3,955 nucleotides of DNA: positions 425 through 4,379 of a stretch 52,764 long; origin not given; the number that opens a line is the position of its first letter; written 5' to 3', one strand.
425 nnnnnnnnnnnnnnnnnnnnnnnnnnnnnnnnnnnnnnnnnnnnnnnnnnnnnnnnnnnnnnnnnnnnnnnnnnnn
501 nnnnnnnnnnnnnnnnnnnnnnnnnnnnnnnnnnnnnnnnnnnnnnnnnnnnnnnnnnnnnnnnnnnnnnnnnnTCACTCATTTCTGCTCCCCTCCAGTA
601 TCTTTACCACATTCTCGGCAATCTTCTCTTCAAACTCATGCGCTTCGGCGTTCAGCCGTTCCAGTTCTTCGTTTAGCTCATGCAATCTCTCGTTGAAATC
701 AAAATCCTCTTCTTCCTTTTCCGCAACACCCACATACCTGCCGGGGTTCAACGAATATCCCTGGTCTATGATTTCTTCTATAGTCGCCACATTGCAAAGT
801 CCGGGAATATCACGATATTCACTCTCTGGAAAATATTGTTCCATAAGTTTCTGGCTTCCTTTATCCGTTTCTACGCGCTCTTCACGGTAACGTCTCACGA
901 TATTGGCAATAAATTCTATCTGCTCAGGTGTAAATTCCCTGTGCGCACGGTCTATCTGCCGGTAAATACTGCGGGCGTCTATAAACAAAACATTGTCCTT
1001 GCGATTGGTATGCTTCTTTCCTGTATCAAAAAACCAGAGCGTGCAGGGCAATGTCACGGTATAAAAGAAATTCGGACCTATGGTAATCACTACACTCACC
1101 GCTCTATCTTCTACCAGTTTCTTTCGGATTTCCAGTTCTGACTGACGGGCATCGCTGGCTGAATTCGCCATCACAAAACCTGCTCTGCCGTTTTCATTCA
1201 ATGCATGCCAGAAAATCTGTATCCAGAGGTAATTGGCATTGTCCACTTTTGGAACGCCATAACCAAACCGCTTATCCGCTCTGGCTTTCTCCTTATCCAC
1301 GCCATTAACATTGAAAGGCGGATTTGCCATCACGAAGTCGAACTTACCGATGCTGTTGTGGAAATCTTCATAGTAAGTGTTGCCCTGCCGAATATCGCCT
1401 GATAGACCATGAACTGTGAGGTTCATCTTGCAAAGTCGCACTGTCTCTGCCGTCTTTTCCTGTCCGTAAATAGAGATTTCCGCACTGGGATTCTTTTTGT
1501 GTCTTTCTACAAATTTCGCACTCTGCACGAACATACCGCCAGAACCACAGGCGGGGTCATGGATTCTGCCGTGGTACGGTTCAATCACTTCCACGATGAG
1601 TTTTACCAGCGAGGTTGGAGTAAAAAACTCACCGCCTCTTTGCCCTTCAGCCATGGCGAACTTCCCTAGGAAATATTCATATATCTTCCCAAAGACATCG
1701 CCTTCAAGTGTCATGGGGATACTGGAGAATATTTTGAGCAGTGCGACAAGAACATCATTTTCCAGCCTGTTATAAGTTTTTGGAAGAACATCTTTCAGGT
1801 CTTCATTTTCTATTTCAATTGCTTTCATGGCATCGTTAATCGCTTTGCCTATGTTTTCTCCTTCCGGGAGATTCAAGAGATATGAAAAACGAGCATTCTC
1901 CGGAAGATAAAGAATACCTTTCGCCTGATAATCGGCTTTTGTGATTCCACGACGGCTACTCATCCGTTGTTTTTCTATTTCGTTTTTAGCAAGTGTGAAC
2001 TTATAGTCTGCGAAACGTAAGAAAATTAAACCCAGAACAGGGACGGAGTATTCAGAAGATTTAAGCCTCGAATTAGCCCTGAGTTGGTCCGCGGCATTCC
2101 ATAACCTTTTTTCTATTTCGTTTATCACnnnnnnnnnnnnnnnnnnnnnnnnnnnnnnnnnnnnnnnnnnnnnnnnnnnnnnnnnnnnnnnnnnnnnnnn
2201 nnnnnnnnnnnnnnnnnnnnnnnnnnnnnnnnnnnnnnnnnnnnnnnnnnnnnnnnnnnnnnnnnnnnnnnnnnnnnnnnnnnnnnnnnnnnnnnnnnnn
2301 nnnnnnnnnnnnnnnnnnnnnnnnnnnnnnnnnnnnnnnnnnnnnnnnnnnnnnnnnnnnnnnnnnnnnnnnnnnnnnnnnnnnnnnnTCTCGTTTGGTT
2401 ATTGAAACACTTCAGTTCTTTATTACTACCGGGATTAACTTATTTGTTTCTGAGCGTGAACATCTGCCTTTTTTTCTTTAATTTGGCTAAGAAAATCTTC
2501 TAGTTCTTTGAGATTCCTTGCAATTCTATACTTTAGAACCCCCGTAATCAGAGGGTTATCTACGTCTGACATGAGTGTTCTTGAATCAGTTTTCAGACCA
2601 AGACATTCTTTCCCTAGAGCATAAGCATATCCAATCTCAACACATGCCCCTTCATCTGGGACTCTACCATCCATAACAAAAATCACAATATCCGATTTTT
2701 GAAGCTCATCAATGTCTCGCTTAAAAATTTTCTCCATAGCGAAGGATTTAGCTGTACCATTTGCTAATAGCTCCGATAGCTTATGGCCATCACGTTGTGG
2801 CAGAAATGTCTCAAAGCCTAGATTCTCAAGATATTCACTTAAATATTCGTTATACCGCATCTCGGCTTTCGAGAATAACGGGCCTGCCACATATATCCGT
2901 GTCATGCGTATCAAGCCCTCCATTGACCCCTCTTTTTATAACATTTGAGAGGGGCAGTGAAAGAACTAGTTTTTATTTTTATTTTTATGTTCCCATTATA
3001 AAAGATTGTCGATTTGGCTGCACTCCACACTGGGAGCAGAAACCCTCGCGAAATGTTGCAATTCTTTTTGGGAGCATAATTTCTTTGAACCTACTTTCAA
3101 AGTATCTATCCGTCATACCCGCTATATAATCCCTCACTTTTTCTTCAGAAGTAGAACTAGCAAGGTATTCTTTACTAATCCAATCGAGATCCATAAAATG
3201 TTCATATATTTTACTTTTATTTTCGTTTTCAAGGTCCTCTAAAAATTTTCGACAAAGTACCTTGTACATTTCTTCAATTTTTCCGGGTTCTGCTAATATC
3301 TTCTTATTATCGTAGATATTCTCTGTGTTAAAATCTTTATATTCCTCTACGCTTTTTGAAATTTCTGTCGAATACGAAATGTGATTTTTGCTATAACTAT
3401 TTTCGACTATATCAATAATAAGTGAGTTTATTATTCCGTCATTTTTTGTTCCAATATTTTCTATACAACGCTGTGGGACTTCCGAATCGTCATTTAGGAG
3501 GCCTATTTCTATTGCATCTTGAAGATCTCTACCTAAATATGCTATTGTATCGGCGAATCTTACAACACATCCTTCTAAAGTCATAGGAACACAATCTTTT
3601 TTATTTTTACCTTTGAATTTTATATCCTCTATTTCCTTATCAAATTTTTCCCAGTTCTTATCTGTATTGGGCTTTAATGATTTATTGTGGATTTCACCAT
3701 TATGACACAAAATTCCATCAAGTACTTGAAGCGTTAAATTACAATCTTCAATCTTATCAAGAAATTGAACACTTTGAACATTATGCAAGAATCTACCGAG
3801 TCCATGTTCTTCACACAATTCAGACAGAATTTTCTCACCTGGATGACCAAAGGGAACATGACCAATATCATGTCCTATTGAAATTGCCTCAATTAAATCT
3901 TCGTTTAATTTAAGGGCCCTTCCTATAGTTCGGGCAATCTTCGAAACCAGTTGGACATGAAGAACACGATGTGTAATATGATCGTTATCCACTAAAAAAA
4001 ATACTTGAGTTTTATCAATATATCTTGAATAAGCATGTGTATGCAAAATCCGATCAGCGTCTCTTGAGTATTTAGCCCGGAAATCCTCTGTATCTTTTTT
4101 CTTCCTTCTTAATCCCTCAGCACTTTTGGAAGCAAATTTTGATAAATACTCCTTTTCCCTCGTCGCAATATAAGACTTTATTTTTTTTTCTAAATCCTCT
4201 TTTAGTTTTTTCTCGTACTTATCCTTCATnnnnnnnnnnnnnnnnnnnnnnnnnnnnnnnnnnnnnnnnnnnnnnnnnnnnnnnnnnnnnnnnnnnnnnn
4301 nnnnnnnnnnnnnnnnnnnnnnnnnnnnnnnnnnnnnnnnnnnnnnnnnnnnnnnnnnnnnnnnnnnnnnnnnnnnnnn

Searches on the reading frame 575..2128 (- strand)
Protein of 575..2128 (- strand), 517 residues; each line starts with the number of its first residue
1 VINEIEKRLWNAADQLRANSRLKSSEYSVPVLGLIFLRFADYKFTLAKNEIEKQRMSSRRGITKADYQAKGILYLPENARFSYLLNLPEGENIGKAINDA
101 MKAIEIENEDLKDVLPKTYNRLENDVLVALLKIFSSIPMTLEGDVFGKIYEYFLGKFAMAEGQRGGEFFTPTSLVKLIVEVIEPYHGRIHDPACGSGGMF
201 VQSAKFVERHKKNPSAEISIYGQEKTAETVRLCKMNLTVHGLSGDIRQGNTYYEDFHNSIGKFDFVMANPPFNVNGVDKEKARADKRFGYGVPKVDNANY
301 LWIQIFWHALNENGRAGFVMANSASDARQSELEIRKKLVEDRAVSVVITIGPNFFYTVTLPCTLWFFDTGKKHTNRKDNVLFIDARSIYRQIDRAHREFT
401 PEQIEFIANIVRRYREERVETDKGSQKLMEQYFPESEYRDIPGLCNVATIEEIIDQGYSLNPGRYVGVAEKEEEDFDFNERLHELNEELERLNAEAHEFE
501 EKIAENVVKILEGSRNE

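Call 29: search_protein_families(library=pfam, proteins=[window:575-2128:-], max_evalue=0.001)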
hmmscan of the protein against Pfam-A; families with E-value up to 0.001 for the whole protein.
window:575-2128:- (517 aa): 5 families
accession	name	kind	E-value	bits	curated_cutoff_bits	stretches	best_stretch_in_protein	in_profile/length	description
PF02384.22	N6_Mtase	-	4.3e-89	299.3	20.4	1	143-473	3-310/311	N-6 DNA Methylase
PF12161.14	HsdM_N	-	1.1e-21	78.3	24.5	1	5-134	1-135/135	HsdM N-terminal domain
PF07669.17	Eco57I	-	3.3e-08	34.2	25.3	1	258-351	70-166/171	Eco57I restriction-modification methylase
PF01170.24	UPF0020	-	4.9e-07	30.1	22.3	1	188-273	31-132/197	RMKL-like, methyltransferase domain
PF05175.20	MTS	-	3.3e-06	27.3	23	1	176-277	21-113/170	Methyltransferase small domain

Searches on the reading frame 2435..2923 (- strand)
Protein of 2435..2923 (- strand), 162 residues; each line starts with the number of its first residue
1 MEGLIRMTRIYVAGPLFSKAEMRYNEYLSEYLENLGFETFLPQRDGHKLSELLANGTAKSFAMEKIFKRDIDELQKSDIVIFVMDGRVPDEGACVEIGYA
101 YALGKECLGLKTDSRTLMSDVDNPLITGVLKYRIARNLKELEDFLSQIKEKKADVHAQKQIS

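Call 29: search_protein_families(library=pfam, proteins=[window:2435-2923:-], max_evalue=0.001)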
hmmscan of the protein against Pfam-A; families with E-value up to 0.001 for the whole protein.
window:2435-2923:- (162 aa): 2 families
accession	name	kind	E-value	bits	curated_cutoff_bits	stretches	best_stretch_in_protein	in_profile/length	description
PF05014.21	Nuc_deoxyrib_tr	-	2.9e-23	82.7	28.8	1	10-118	1-106/117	Nucleoside 2-deoxyribosyltransferase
PF15891.11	Nuc_deoxyri_tr2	-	1.4e-14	54.7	30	1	9-113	3-104/105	Nucleoside 2-deoxyribosyltransferase like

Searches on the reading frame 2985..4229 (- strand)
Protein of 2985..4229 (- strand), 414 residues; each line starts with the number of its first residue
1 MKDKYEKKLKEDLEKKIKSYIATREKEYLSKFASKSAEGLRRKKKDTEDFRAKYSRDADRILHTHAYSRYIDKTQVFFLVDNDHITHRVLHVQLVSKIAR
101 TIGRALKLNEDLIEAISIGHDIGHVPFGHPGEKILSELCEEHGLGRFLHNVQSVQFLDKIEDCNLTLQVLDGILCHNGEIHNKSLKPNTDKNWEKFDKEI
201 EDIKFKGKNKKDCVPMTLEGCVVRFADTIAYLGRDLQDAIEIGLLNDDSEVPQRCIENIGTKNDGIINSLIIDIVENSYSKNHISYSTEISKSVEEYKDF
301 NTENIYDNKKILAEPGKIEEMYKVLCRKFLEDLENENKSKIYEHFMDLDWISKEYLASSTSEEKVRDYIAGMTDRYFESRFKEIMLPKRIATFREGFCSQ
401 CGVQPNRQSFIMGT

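Call 29: search_protein_families(library=pfam, proteins=[window:2985-4229:-], max_evalue=0.001)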
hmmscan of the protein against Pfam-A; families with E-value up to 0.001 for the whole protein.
window:2985-4229:- (414 aa): 2 families
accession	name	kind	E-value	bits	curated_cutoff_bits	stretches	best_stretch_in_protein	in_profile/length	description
PF01966.28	HD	-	9.5e-12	45.7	22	1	91-230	4-114/116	HD domain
PF13286.11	HD_assoc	-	6.7e-08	33.4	22.2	1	285-382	2-90/91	Phosphohydrolase-associated domain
